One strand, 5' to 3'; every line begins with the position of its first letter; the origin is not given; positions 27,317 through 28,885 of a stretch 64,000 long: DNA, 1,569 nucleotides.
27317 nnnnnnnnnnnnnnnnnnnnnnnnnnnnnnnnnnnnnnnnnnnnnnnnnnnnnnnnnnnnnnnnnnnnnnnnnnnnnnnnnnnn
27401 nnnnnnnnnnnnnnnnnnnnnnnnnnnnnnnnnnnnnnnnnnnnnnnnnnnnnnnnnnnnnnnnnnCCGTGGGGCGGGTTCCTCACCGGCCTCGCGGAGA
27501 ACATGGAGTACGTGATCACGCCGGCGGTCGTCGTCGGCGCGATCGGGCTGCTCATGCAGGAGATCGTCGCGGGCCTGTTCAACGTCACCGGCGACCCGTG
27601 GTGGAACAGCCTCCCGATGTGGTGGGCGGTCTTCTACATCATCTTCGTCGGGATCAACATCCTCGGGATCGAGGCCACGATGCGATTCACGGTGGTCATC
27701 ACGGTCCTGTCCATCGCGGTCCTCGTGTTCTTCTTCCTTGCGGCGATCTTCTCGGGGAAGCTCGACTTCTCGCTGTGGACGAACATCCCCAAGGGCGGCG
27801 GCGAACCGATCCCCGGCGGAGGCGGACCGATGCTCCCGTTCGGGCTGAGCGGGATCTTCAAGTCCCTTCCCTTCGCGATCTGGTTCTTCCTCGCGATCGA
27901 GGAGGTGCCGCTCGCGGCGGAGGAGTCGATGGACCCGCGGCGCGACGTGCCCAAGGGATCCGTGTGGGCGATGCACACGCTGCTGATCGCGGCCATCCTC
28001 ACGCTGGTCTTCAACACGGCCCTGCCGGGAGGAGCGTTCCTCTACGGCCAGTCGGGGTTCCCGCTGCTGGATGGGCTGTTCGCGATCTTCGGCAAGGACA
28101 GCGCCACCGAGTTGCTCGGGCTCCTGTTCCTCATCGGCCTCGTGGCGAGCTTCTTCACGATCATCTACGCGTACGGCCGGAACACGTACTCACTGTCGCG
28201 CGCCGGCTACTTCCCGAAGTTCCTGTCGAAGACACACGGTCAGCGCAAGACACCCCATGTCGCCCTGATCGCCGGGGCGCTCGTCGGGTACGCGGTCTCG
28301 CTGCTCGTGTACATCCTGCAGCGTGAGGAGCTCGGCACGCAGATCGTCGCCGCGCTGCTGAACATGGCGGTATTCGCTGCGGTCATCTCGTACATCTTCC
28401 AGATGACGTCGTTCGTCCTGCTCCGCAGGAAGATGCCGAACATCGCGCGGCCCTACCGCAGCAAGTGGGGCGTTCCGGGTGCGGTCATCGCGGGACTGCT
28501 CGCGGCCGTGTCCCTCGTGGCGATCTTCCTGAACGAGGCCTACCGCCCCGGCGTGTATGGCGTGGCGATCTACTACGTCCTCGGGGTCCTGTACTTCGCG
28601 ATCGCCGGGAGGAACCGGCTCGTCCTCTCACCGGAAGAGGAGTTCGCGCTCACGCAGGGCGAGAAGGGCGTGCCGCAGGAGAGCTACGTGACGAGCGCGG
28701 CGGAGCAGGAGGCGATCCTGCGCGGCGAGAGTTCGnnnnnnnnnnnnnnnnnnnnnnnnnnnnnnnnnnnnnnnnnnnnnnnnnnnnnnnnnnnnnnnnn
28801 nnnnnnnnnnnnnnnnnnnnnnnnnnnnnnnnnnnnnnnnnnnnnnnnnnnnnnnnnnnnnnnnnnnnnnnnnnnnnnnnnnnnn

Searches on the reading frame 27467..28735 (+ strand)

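Call 60: search_protein_families(library=pfam, proteins=[window:27467-28735:+], max_evalue=0.0001)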
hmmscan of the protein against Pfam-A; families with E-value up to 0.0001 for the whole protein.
window:27467-28735:+ (423 aa): 2 families
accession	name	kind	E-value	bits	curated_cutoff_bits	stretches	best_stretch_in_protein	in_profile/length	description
PF13520.12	AA_permease_2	-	6.8e-28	98.2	27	1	17-375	88-425/427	Amino acid permease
PF00324.27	AA_permease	-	4.9e-24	85.3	24.6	1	1-356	72-423/470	Amino acid permease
